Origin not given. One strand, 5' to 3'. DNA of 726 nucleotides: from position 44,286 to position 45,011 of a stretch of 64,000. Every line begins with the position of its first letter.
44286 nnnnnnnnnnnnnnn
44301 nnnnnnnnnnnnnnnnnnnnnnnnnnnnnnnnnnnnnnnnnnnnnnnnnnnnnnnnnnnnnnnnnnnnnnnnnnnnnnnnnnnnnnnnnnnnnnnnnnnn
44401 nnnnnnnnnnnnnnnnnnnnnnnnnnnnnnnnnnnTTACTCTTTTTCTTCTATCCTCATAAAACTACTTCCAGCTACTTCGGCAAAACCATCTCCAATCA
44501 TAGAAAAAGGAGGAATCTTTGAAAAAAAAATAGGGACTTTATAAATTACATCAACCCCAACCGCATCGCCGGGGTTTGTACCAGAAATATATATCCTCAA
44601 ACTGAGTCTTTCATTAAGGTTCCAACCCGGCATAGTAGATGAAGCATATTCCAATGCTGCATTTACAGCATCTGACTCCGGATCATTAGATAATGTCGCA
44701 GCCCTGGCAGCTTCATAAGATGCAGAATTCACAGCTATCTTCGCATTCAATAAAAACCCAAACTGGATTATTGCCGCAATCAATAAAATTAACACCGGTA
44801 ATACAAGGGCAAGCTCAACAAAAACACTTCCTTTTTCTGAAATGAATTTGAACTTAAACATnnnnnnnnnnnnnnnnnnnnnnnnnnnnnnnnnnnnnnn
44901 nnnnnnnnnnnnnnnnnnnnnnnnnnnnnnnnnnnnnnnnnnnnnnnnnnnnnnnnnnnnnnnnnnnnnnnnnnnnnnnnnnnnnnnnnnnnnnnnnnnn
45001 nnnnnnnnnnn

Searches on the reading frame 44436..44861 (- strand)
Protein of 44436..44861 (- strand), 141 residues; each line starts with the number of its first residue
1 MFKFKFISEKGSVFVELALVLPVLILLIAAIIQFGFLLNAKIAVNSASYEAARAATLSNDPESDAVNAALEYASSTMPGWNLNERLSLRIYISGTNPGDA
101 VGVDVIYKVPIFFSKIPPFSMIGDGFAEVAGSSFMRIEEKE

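Call 7: search_protein_families(library=pfam, proteins=[window:44436-44861:-], max_evalue=1)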
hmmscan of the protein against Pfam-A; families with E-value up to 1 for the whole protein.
window:44436-44861:- (141 aa): 3 families
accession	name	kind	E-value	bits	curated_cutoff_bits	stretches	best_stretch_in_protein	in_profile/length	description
PF07811.17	TadE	-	6.7e-15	55.4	22.9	1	11-53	1-43/43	TadE-like protein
PF09977.15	Tad_C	-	0.039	15.4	22.1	1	49-115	16-78/93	Putative Tad-like Flp pilus-assembly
PF13400.11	Tad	-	0.082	13.7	22.3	1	11-55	1-44/47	Putative Flp pilus-assembly TadE/G-like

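Call 15: search_protein_families(library=ncbifam, proteins=[window:44436-44861:-], max_evalue=0.01)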
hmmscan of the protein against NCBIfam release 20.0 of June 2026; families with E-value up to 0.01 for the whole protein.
window:44436-44861:- (141 aa): 1 family
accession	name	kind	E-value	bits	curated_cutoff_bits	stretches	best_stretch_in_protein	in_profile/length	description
NF041390.1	TadE_Rv3655c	subfamily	7.6e-05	23.2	40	1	15-73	1-58/101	TadE family type IV pilus minor pilin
